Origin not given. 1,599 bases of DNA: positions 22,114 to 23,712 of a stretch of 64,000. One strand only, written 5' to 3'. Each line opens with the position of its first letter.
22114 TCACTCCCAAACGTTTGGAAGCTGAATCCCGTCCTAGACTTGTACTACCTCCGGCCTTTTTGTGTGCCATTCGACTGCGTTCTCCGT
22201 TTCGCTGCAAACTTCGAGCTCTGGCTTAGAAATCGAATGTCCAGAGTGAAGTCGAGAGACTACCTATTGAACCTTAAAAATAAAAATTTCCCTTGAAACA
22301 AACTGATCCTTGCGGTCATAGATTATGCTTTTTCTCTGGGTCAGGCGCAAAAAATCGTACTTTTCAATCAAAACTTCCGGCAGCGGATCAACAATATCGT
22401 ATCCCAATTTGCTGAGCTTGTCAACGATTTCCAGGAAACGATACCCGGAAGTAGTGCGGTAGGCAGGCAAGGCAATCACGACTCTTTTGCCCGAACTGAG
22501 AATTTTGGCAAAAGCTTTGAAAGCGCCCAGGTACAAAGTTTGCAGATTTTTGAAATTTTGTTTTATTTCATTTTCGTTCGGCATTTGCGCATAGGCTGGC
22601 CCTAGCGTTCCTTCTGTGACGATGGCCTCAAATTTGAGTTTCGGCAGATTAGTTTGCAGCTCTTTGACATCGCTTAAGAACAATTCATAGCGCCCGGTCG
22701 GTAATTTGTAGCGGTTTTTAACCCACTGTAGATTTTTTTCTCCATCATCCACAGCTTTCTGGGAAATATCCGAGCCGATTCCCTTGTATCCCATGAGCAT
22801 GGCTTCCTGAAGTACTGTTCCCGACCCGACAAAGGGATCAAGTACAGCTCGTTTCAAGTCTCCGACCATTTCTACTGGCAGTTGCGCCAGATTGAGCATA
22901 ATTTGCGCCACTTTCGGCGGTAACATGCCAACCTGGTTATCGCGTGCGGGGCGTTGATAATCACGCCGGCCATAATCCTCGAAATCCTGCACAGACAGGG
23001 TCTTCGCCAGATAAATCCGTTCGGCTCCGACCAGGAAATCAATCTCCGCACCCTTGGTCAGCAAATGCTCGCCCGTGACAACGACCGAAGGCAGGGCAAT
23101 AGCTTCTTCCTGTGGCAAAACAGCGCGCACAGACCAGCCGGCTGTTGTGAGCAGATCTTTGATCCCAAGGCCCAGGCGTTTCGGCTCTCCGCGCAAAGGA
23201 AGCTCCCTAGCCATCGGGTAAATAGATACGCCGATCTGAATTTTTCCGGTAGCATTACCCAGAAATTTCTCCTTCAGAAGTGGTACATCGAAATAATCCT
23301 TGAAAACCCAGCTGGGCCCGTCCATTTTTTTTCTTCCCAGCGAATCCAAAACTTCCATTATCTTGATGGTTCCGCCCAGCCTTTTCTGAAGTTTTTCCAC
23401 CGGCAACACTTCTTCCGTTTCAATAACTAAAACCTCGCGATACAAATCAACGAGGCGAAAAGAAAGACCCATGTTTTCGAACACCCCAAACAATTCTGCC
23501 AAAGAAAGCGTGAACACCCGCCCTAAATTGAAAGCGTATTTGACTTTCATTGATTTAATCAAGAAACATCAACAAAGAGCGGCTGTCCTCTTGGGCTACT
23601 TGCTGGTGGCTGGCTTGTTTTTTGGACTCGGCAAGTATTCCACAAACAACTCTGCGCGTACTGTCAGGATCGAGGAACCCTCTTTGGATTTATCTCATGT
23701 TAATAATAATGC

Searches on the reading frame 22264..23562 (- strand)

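Call 74: search_protein_families(library=pfam, proteins=[window:22264-23562:-], max_evalue=0.001)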
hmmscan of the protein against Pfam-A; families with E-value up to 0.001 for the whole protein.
window:22264-23562:- (432 aa): 2 families
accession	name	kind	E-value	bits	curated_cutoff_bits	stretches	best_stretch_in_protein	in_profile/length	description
PF01555.25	N6_N4_Mtase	-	9.1e-07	29.5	26.7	1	225-273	170-218/221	DNA methylase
PF01170.24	UPF0020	-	5.3e-05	23.4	22.3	1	209-280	7-98/197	RMKL-like, methyltransferase domain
